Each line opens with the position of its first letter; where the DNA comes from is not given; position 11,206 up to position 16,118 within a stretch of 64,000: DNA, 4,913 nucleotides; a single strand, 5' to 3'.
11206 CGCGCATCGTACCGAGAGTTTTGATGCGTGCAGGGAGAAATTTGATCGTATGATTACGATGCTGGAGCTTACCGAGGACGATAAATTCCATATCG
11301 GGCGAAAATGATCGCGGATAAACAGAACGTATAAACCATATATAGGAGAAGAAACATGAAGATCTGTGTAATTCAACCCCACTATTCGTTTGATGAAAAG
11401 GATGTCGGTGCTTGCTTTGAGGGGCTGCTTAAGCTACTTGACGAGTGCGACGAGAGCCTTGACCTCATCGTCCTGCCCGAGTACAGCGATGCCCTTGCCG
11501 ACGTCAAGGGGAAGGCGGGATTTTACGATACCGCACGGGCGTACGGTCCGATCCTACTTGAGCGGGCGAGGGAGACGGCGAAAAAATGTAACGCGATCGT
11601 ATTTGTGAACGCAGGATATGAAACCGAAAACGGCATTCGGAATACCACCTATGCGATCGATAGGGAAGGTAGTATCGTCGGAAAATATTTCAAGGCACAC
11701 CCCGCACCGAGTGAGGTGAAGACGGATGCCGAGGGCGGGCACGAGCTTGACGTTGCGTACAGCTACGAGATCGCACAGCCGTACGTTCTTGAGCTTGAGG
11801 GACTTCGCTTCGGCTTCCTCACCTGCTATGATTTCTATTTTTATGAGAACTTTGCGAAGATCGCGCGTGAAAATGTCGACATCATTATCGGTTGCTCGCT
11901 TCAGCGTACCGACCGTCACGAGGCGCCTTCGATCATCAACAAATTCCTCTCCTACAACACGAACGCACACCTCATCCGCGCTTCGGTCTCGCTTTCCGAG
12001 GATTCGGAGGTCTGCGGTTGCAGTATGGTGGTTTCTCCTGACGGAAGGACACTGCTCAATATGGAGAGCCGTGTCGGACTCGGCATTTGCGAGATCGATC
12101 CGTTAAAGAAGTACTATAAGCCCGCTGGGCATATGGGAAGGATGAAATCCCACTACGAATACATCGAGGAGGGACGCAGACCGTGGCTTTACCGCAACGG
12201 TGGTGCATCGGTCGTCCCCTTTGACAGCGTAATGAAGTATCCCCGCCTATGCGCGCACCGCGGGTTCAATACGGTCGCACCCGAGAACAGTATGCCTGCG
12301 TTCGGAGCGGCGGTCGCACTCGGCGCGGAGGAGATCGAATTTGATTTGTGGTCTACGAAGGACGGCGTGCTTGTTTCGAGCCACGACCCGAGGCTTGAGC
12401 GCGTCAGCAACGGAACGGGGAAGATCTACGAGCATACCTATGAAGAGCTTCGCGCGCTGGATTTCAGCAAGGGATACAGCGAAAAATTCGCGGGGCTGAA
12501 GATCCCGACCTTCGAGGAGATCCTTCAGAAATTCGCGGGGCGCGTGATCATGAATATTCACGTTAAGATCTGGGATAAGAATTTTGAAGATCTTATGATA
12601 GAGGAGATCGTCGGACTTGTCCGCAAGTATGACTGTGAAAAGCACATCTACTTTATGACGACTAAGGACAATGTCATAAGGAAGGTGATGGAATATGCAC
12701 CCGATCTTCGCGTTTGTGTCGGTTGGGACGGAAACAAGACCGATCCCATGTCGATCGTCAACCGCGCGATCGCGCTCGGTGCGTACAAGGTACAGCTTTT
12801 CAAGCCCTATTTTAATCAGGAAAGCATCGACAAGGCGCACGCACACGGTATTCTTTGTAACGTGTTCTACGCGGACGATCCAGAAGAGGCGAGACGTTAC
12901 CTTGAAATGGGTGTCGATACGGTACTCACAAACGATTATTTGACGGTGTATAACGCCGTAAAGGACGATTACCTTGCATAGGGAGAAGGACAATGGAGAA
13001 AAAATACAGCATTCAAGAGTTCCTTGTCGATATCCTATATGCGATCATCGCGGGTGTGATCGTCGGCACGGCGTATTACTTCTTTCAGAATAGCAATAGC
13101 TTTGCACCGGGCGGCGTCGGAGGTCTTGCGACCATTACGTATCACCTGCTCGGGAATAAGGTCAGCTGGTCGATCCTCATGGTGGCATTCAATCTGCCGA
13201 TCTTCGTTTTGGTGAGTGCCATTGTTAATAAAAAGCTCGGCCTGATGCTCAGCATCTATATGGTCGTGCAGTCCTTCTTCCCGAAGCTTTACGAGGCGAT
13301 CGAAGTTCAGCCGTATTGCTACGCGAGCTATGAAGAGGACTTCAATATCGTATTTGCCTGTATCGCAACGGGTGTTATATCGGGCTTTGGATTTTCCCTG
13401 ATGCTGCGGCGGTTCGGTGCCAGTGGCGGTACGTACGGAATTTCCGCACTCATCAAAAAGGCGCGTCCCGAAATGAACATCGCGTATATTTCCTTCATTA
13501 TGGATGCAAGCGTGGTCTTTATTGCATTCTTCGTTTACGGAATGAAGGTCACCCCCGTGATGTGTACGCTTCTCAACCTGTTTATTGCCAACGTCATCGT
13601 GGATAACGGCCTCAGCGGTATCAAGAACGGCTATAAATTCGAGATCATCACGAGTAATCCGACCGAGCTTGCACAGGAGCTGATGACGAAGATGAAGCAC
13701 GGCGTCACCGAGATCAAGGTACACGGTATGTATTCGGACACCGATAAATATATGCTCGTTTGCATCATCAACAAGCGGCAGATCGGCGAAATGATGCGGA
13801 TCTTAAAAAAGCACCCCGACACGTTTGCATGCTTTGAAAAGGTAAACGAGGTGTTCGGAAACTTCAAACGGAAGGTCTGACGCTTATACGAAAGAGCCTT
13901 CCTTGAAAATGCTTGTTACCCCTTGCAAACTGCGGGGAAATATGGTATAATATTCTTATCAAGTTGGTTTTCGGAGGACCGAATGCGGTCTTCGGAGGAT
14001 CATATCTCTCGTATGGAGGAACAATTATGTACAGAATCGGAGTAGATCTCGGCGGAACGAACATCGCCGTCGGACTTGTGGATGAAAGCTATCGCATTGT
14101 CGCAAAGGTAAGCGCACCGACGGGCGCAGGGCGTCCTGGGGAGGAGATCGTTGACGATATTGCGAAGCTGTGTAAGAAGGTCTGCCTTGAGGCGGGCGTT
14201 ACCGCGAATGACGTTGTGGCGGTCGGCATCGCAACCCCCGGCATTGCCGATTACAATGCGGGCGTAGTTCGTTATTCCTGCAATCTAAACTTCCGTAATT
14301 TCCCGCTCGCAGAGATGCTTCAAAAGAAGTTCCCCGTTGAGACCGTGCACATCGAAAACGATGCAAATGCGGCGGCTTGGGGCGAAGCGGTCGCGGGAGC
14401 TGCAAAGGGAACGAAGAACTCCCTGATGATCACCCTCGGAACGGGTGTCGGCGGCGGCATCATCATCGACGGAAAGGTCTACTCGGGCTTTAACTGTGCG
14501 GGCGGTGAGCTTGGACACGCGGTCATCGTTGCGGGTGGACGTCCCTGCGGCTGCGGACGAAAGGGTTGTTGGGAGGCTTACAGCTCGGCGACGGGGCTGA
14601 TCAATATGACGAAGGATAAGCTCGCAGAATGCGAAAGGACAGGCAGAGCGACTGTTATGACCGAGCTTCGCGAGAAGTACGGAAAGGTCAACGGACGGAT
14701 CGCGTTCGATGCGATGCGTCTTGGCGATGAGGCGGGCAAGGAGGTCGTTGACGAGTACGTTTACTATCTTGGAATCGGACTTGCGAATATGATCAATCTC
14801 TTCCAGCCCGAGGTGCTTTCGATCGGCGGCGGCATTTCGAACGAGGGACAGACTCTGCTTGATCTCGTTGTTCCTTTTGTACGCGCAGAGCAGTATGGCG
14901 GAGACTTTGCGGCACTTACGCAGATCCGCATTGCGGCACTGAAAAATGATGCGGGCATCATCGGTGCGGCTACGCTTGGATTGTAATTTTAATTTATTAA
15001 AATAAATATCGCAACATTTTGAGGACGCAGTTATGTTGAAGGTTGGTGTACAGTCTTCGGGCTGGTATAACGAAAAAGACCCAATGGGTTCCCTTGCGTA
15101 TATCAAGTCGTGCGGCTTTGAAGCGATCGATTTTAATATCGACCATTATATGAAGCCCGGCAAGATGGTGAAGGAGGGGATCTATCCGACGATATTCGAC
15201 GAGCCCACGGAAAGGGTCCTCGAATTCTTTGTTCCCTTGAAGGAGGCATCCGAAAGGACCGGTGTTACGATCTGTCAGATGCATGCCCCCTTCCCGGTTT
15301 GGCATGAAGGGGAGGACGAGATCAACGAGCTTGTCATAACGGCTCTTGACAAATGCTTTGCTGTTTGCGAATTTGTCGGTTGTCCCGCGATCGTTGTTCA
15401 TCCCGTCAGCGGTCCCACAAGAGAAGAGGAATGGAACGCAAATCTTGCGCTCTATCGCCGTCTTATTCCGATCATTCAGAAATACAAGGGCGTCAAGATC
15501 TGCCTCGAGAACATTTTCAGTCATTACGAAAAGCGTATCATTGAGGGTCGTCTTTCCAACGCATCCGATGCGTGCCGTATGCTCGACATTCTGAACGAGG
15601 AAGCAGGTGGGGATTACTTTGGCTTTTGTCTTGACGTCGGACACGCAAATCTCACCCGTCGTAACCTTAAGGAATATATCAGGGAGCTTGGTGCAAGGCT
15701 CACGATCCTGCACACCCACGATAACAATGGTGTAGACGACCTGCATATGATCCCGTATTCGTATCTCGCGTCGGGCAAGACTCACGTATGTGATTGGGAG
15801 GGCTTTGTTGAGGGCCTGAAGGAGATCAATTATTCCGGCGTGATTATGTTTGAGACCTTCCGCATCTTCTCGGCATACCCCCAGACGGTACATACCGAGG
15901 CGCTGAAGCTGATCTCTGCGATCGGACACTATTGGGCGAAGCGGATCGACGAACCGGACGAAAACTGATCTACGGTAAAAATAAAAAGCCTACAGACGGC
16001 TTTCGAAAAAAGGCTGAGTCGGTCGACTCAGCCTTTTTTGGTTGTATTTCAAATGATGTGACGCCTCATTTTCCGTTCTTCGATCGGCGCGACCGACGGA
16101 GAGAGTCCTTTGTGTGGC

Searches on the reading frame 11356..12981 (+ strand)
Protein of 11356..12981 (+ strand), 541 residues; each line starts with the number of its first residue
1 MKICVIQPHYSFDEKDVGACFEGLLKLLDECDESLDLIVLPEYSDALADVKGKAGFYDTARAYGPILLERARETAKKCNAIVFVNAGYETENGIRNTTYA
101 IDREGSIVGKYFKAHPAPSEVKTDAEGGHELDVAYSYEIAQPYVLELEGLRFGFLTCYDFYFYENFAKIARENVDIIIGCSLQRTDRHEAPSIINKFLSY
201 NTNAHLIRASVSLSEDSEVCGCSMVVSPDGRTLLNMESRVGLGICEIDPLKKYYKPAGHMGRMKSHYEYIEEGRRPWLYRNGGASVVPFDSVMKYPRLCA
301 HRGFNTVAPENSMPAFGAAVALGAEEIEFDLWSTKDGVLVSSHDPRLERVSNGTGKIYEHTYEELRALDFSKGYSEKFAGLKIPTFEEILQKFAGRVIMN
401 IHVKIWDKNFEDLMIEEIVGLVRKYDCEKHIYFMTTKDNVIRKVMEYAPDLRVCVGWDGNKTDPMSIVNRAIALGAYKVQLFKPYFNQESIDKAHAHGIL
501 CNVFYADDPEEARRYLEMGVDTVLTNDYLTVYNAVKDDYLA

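Call 75: search_protein_families(library=pfam, proteins=[window:11356-12981:+], max_evalue=0.0001)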
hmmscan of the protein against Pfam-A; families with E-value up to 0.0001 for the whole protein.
window:11356-12981:+ (541 aa): 2 families
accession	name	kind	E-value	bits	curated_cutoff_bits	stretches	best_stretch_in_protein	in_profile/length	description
PF03009.23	GDPD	-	1e-36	127.7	23.6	1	301-527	1-241/244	Glycerophosphoryl diester phosphodiesterase family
PF00795.27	CN_hydrolase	-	2.1e-15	57.2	23.2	1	18-248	15-247/256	Carbon-nitrogen hydrolase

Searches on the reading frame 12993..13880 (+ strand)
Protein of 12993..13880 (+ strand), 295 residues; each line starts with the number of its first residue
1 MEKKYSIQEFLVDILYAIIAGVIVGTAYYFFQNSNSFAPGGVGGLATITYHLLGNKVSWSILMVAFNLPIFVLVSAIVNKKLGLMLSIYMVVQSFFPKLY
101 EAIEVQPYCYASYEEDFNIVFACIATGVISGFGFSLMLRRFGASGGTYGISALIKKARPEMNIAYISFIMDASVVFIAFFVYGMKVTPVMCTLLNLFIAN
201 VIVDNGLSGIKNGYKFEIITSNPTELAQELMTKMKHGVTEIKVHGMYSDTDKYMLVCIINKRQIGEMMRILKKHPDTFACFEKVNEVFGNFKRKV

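Call 75: search_protein_families(library=pfam, proteins=[window:12993-13880:+], max_evalue=0.0001)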
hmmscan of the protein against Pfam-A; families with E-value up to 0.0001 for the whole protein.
window:12993-13880:+ (295 aa): 2 families
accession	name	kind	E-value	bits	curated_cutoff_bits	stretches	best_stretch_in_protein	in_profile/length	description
PF02588.21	YitT_membrane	-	3.5e-31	108.6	24.3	1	13-231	1-205/205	Uncharacterised 5xTM membrane BCR, YitT family COG1284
PF10035.14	DUF2179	-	3.8e-13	49.5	22.8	1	236-289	1-55/55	Uncharacterized protein conserved in bacteria (DUF2179)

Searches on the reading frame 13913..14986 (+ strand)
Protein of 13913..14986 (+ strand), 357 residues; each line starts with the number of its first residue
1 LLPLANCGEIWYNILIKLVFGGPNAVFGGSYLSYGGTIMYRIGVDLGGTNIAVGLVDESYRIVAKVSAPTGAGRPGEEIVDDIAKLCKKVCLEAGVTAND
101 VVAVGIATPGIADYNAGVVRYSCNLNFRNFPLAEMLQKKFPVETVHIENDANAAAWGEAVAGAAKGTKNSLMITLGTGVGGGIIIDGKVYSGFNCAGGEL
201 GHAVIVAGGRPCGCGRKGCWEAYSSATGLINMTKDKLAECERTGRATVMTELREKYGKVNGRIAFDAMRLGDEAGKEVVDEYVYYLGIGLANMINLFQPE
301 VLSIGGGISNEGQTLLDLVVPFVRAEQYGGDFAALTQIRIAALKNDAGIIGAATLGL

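Call 7: search_protein_families(library=pfam, proteins=[window:13913-14986:+], max_evalue=0.001)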
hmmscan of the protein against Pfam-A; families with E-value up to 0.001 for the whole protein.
window:13913-14986:+ (357 aa): 2 families
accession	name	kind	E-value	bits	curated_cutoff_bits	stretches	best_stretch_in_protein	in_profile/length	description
PF00480.26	ROK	-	7e-64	216.6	22.9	1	42-355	2-290/294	ROK family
PF01869.26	BcrAD_BadFG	-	0.00011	22.3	31.5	1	42-115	1-76/271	BadF/BadG/BcrA/BcrD ATPase family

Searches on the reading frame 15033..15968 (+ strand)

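Call 7: search_protein_families(library=pfam, proteins=[window:15033-15968:+], max_evalue=0.001)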
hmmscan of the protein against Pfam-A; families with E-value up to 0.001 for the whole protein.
window:15033-15968:+ (311 aa): 1 family
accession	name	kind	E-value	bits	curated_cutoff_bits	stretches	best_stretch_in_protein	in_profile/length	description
PF01261.30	AP_endonuc_2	-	1.3e-24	87.7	31.1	1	22-277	2-231/249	Xylose isomerase-like TIM barrel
